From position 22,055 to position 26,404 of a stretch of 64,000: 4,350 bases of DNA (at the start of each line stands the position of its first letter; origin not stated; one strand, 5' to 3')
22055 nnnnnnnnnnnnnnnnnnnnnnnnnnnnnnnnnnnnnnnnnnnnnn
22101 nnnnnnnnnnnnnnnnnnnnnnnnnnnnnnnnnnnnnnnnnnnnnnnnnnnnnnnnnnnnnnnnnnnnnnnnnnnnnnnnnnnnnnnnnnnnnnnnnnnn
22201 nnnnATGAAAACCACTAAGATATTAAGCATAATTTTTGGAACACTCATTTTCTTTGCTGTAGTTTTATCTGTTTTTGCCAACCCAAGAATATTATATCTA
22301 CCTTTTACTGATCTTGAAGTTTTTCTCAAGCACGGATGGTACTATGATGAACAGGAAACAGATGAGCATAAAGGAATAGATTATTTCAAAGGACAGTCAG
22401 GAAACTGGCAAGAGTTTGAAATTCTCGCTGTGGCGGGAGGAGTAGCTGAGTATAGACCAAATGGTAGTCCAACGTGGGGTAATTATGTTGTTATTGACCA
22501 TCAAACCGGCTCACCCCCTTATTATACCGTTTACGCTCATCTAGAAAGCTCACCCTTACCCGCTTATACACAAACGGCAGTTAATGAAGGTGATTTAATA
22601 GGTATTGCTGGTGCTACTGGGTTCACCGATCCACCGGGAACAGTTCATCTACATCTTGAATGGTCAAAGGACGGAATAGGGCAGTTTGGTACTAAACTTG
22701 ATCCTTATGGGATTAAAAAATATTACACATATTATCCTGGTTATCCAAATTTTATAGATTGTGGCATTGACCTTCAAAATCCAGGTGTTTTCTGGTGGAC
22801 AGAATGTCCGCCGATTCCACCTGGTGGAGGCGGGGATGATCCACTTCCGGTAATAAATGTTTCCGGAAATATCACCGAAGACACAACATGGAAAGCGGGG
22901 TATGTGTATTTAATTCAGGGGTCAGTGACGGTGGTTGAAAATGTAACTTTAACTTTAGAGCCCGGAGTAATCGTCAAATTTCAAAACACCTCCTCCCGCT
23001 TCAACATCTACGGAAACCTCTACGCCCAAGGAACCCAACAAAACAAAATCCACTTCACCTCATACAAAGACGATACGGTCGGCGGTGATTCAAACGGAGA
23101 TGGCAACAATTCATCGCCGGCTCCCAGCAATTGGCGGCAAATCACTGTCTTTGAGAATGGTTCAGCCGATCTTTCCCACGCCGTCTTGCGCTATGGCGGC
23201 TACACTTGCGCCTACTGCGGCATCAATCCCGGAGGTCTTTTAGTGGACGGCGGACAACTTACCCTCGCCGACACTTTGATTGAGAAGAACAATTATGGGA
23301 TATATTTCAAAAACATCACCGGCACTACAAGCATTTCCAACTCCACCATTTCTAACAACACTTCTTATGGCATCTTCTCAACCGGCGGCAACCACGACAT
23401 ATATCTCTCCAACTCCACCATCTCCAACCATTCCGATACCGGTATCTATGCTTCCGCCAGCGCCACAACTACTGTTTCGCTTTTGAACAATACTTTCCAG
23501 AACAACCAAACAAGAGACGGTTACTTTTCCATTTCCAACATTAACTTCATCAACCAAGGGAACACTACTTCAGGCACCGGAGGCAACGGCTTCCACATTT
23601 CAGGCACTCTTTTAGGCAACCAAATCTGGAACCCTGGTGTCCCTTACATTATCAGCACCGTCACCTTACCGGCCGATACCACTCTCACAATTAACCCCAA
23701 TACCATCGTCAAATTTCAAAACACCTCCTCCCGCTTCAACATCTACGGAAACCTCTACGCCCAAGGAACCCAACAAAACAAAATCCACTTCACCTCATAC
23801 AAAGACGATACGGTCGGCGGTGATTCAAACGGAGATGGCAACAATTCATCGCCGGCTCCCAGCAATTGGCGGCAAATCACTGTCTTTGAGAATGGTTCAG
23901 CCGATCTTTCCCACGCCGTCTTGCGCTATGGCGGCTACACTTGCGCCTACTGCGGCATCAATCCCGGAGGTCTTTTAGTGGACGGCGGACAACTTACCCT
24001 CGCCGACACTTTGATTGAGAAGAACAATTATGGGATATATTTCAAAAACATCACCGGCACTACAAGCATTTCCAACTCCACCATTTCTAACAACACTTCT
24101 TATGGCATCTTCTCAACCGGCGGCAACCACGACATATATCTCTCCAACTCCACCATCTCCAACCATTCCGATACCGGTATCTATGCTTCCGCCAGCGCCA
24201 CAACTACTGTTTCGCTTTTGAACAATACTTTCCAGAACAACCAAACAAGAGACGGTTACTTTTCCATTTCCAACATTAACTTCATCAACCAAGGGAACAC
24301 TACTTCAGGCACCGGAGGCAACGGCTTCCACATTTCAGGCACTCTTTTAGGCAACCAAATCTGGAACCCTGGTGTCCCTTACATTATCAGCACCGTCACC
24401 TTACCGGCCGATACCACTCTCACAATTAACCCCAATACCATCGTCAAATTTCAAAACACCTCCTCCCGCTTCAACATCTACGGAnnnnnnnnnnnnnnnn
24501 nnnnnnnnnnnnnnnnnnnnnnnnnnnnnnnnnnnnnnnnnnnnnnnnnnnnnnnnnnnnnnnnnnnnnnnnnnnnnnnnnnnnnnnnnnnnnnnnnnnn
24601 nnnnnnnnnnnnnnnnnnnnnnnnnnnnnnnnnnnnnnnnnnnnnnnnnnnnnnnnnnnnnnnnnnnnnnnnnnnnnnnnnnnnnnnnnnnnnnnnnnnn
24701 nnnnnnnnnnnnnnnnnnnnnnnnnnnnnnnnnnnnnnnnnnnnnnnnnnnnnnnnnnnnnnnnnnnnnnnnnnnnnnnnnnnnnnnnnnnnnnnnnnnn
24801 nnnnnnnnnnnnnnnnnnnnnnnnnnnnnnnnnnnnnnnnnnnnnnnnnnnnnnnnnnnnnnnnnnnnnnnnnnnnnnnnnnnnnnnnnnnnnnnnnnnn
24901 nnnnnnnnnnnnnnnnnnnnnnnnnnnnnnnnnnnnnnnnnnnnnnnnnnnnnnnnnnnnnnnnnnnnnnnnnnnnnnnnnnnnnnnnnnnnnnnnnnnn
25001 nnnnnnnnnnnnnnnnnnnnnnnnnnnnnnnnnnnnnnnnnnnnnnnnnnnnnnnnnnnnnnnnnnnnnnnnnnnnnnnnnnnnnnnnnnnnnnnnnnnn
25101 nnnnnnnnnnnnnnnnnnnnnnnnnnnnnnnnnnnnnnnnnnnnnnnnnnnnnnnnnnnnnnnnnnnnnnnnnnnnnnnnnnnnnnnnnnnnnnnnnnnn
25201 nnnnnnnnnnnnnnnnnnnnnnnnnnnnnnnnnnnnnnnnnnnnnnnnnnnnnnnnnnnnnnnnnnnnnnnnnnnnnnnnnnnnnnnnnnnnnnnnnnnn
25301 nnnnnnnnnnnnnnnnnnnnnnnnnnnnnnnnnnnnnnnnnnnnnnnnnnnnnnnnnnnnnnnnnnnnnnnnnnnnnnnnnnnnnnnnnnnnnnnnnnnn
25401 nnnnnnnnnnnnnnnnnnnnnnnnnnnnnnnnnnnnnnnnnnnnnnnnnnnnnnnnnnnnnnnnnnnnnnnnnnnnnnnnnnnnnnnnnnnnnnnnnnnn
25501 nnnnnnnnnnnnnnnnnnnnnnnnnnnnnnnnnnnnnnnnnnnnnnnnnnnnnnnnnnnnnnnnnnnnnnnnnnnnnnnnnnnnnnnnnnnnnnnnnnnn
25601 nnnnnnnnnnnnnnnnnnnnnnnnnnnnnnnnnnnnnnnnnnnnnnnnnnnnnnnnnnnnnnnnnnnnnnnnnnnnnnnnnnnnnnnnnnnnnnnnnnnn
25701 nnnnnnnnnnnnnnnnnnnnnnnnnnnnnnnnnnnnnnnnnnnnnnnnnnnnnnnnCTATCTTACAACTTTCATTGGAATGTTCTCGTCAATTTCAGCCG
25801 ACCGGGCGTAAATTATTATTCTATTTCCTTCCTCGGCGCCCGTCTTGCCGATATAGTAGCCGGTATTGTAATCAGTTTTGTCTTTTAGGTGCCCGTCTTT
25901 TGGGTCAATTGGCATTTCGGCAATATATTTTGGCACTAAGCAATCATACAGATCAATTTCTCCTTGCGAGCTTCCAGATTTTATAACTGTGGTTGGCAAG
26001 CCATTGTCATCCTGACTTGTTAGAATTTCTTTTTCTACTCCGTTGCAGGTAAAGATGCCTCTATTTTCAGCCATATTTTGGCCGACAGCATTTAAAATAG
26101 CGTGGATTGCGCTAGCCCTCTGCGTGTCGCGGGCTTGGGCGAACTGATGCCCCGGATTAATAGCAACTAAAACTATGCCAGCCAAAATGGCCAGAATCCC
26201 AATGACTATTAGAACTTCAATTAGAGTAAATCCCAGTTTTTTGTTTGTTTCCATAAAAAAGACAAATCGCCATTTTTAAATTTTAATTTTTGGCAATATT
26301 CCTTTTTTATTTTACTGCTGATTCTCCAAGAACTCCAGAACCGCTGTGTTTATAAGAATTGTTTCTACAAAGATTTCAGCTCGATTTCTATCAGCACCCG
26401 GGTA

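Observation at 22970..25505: Three perfect 735-bp tandem repeats plus a diverged fourth inside a 1185-aa M23-peptidase/beta-helix protein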

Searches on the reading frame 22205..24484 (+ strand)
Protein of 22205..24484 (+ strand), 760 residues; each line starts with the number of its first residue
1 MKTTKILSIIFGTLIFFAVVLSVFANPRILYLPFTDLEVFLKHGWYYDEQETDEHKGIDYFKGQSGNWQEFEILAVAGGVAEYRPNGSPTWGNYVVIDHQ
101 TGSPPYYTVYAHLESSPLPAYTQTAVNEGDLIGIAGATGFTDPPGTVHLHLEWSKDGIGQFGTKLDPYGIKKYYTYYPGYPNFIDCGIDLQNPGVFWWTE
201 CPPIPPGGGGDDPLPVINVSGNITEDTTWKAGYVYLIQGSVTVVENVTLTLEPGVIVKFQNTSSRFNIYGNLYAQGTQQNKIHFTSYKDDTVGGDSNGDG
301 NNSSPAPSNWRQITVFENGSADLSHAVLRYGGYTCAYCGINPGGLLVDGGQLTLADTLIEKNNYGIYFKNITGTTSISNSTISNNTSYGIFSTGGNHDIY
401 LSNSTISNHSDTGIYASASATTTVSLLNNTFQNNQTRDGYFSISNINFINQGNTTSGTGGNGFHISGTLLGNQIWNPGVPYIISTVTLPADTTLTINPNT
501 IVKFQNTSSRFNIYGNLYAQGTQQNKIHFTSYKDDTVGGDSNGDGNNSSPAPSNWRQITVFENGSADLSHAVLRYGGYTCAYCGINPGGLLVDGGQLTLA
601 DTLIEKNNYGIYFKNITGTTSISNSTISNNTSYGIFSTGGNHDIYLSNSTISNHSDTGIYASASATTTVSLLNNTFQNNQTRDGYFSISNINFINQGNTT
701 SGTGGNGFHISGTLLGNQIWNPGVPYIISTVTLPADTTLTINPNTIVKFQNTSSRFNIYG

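Call 39: predict_structure(alignment_id=A1)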
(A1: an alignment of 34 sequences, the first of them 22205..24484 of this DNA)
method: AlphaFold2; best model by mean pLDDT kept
length: 760 residues; sequences in the alignment: 34
mean_pLDDT: 72.0   pTM: 0.66
mean pLDDT of the five models: 72.0, 71.7, 71.6, 71.0, 68.5
residues with pLDDT >= 90: 337; 70-90: 109; 50-70: 88; < 50: 226
segments of 3 or more residues with pLDDT < 50: 24-79, 81-131, 138-210, 677-706, 752-760
pLDDT, mean of each block of 10 residues (from residue 1): 69 76 39 29 27 26 31 46 36 30 30 46 39 49 43 33 34 32 34 33 41 88 98 96 98 98 97 97 96 86 87 95 98 83 90 98 93 88 96 89 97 94 96 95 95 91 96 97 97 98 96 98 98 90 81 93 97 93 76 95 94 84 91 80 78 63 53 47 37 38 46 61 59 67 63 40
secondary structure, 60 per line:
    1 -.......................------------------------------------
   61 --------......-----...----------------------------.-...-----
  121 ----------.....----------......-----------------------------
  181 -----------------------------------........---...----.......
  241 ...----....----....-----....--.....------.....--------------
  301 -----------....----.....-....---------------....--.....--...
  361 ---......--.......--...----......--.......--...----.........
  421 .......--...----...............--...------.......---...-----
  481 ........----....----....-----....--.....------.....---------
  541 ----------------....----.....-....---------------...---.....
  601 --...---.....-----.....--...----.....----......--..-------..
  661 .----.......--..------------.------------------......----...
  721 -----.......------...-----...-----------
elements in order (helices of 4 or more, strands of 3 or more residues): H2-24 E69-74 E80-82 E113-115 E131-135 E146-151 E216-223 E227-229 E234-243 E248-251 E256-259 E265-268 E271-275 E282-286 E312-315 E320-324 E326-329 E345-348 E351-355 E358-360 E364-369 E372-378 E381-383 E388-393 E396-402 E405-407 E412-427 E430-432 E437-451 E454-456 E463-469 E473-475 E481-488 E493-496 E501-504 E510-513 E516-520 E527-531 E557-560 E565-569 E571-574 E590-592 E596-600 E603-605 E609-613 E619-623 E626-628 E633-637 E642-647 E659-661 E666-672 E708-713 E718-720 E726-732 E739-741 E747-749
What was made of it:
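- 22217..22279 (+): N-terminal hydrophobic helix (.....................): a signal peptide or a membrane anchor. AlphaFold models a helix at residues 2-24 (call 39).
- On Peptidase family M23 (PF01551): The AlphaFold model of this domain had low confidence (call 39).
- The M23 domain was modelled with low confidence (pLDDT 30-45, call 39).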

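Call 40: search_protein_families(library=ncbifam, proteins=[window:22205-24484:+], max_evalue=0.01)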
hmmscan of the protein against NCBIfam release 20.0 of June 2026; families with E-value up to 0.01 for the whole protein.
window:22205-24484:+ (760 aa): 1 family
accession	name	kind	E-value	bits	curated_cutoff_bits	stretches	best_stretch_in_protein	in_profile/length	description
NF050804.1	CellDivDipMCaul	equivalog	2.5e-05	23.3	900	1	73-144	541-607/634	cell division endopeptidase DipM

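Call 42: fold_search(model_id=the predicted structure, library=pdb)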
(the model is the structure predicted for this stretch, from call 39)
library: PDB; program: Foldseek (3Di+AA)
matches with E <= 10: 364; with E <= 0.001: 11
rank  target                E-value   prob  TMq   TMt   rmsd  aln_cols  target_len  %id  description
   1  7dmk_D                5.2e-06  0.98  0.12  0.13  26.1       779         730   11  PL6 alginate lyase BcAlyPL6 (released 2021-10-06)
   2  7o7t                  2.7e-05  1.00  0.19  0.20  25.1       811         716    9  Structure of the PL6 family alginate lyase Patl3640 from Pseudoalteromonas atlantica T6c in complex with 4-deoxy-L-eryth (released 2021-07-28)
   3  5gkd_A                3.3e-05  0.90  0.13  0.14  24.1       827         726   10  Structure of PL6 family alginate lyase AlyGC (released 2017-02-08)
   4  7dmk_B                4.1e-05  0.99  0.17  0.18  25.4       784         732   11  PL6 alginate lyase BcAlyPL6 (released 2021-10-06)
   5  7dmk_C                1.0e-04  0.99  0.18  0.18  25.2       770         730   11  PL6 alginate lyase BcAlyPL6 (released 2021-10-06)
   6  5gkq_A                2.7e-04  0.63  0.12  0.12  24.4       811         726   10  Structure of PL6 family alginate lyase AlyGC mutant-R241A (released 2017-02-08)
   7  8bwk_B                3.3e-04  0.84  0.14  0.15  24.2       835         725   10  Metagenomic derived PL6 alginate lyase (released 2023-12-20)
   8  7koh_D                3.4e-04  0.75  0.13  0.17  17.2       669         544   10  Crystal structure of antigen 43 from Escherichia coli EDL933 (released 2022-03-09)
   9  8bwk_C                6.6e-04  0.97  0.19  0.20  23.7       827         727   11  Metagenomic derived PL6 alginate lyase (released 2023-12-20)
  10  5zru_A                7.2e-04  1.00  0.17  0.21  12.4       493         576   13  Crystal structure of Agl-KA catalytic domain (released 2019-10-23)
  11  7o77                  7.2e-04  0.98  0.20  0.21  25.7       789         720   11  Structure of the PL6 family alginate lyase Patl3640 from Pseudoalteromonas atlantica T6c (released 2021-07-28)
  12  8bwk_D                2.6e-03  0.84  0.17  0.18  23.6       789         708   10  Metagenomic derived PL6 alginate lyase (released 2023-12-20)
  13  2pyg_B                3.6e-03  0.91  0.14  0.24  13.8       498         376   12  Azotobacter vinelandii Mannuronan C-5 epimerase AlgE4 A-module (released 2008-05-27)
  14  8bwk_A                4.0e-03  0.92  0.20  0.21  24.3       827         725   10  Metagenomic derived PL6 alginate lyase (released 2023-12-20)
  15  7o7a_A                4.4e-03  0.89  0.17  0.27  14.1       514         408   10  Structure of the PL6 family alginate lyase Pedsa0632 from Pseudopedobacter saltans (released 2021-07-28)
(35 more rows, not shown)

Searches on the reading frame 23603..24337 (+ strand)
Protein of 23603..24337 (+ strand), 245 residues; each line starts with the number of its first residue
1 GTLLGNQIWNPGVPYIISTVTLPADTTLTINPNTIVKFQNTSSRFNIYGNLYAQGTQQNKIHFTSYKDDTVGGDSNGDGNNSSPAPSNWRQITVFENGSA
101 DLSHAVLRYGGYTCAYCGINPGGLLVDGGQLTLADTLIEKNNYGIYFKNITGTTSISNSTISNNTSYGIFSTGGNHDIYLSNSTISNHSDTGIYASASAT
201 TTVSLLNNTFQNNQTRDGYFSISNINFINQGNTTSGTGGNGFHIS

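Call 47: find_homologous_proteins(query=window:23603-24337:+)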
Query window:23603-24337:+ (245 aa): 11 proteins with E <= 0.001 among 1444 candidates.
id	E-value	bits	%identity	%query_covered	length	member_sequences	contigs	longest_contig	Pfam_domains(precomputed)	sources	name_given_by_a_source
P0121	6.2e-21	93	38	38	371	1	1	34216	PF28492.1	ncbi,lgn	-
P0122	1.6e-19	89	31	84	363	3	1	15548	PF28492.1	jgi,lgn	jgi:hypothetical protein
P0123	1.7e-19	89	34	45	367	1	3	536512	PF28492.1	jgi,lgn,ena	-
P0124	1.9e-18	85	40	42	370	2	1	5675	PF28492.1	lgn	-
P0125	2.8e-18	85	34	56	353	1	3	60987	PF28492.1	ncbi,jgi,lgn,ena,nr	ncbi:MAG TPA: hypothetical protein PKK00_06320 [Bacteroidales bacterium]|nr:hypothetical protein [Ba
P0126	7.1e-17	80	44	35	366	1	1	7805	PF28492.1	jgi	jgi:hypothetical protein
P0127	1.7e-16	79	36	40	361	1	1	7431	PF28492.1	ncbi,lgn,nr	ncbi:MAG: hypothetical protein K9H58_19955 [Bacteroidales bacterium]|nr:hypothetical protein [Bacter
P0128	5.1e-14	71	38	68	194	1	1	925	PF28492.1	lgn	-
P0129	2.7e-13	68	34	42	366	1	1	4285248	-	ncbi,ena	-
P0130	4.5e-12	64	36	43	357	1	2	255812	-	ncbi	-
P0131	8.4e-9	54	30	82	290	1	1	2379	PF13229.13,PF07602.18,PF05048.20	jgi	-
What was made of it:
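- Tried and rejected: A second word-index homologue search with one module returned only 11 remote hits and no copy of the unit (call 47).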

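Call 89: search_protein_representatives(protein=window:23603-24337:+)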
Query: 245 residues. Proteins with E-value up to 0.001 (for the whole library): 7144; up to 1e-10: 4693; up to 1e-30: 1444. The best 150 are listed.
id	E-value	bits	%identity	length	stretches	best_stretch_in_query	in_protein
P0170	0.0e+00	1038.2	39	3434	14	1-214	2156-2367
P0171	1.6e-214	725.4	37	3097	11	1-214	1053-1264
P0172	1.2e-190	647.2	35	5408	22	8-112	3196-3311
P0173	1.8e-180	613.9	31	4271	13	9-215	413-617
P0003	1.8e-171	584.5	43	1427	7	7-242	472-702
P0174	1.7e-159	545.2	38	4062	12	1-164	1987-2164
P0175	1.4e-152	522.6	33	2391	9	10-175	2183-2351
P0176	5.9e-152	520.6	33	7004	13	10-213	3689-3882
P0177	7.1e-151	517.0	37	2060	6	25-233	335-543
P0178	1.3e-143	493.3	33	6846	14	16-209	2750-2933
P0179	5.4e-143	491.2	33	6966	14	16-113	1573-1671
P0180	2.5e-142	489.0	34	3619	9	6-163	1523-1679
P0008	3.2e-139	478.9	38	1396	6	1-213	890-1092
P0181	1.7e-138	476.5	31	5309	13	6-214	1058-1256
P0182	2.3e-138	476.1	35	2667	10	1-244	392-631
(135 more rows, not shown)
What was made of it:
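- Closest known: Uncharacterised multi-module 'right-handed parallel beta-helix repeat-containing proteins'. Different: The best match of this module anywhere is 54% (call 89).
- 7144 cluster representatives match the module, with up to 22 matched stretches per protein (call 89).
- Tried and rejected: The exhaustive HMMER search gave a best identity of 54% (call 89).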

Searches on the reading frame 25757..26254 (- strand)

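Call 6: search_protein_families(library=pfam, proteins=[window:25757-26254:-], max_evalue=0.01)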
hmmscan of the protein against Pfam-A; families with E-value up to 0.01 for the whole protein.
window:25757-26254:- (165 aa): 2 families
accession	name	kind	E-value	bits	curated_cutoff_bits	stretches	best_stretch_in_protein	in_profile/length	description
PF07963.17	N_methyl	-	6.8e-08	32.2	21.2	1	4-29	2-27/27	Prokaryotic N-terminal methylation motif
PF14221.11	DUF4330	-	0.0043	17.6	27.6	0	10-128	15-116/167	Domain of unknown function (DUF4330)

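Call 40: search_protein_families(library=ncbifam, proteins=[window:25757-26254:-], max_evalue=0.01)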
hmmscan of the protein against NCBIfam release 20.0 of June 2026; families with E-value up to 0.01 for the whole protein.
window:25757-26254:- (165 aa): 9 families
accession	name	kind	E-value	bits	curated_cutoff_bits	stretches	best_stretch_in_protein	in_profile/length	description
NF007862.0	PRK10574.1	equivalog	1.1e-06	28.8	138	1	4-94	2-90/145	prepilin peptidase-dependent pilin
TIGR02532.1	IV_pilin_GFxxxE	domain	1.4e-06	27.9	16.3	1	7-29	2-24/24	prepilin-type N-terminal cleavage/methylation domain-containing protein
TIGR01708.2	typeII_sec_gspH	equivalog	1e-05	25.6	80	1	8-37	3-32/169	type II secretion system minor pseudopilin GspH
NF041013.1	T4P_ComGE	equivalog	3.7e-05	23.7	49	1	5-64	2-60/83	competence type IV pilus minor pilin ComGE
TIGR01710.1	typeII_sec_gspG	equivalog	5.3e-05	23.3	88.85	1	8-60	2-52/134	type II secretion system major pseudopilin GspG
NF041775.1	typeIV_PilA_Myxo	equivalog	0.0016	18.4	400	1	6-45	10-45/214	type IV pilin protein PilA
NF007800.0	PRK10506.1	equivalog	0.0029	17.4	158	1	3-56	5-56/163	prepilin peptidase-dependent protein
NF040999.1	pilin_ComGC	equivalog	0.0044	17.2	75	1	8-28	3-23/84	competence type IV pilus major pilin ComGC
NF040982.1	ComGD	equivalog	0.0071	16.8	70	0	8-34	3-29/139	competence type IV pilus minor pilin ComGD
